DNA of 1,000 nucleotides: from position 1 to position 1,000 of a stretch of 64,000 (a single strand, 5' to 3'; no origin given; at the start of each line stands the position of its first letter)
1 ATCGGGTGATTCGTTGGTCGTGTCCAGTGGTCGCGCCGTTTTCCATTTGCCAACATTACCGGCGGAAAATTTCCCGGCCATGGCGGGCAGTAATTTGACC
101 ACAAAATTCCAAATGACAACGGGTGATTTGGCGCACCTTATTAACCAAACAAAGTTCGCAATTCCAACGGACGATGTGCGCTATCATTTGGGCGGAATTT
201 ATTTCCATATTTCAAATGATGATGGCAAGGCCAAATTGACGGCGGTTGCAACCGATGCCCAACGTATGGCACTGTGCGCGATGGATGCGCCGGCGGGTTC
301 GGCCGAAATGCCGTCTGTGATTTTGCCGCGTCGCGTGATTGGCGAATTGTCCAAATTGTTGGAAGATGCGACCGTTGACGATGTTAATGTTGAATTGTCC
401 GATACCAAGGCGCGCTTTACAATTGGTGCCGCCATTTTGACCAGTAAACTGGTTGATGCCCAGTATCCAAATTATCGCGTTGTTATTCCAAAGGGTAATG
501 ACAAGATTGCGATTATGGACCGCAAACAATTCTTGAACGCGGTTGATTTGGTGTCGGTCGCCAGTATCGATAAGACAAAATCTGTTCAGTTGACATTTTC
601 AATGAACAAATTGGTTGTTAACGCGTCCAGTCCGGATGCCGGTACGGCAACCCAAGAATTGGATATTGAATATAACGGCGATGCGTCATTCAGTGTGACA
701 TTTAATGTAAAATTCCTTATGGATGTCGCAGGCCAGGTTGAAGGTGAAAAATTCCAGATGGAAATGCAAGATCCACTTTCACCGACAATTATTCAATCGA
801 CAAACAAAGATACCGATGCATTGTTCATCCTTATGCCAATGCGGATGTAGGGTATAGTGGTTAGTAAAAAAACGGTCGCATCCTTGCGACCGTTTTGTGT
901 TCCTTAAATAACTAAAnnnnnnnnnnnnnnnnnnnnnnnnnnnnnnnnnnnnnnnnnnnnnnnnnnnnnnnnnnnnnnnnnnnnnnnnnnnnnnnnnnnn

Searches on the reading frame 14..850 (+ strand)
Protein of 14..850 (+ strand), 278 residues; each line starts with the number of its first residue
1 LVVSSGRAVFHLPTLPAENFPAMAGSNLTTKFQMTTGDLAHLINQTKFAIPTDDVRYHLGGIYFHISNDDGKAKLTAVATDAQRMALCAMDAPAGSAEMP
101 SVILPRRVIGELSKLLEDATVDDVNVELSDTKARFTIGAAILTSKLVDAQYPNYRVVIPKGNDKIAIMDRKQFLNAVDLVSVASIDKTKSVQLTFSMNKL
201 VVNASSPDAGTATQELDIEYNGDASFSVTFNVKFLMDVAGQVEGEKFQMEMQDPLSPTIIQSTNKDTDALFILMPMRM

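Call 72: search_protein_families(library=pfam, proteins=[window:14-850:+], max_evalue=0.00001)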
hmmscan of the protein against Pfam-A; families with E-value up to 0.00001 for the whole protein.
window:14-850:+ (278 aa): 3 families
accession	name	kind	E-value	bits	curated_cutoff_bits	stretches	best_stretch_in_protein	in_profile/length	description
PF02767.21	DNA_pol3_beta_2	-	5.8e-28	97.9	27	1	36-153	4-116/116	DNA polymerase III beta subunit, central domain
PF02768.20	DNA_pol3_beta_3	-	8.9e-25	87.3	27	1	156-277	2-121/121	DNA polymerase III beta subunit, C-terminal domain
PF00712.24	DNA_pol3_beta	-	6.5e-07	30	24.4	0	2-23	98-119/120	DNA polymerase III beta subunit, N-terminal domain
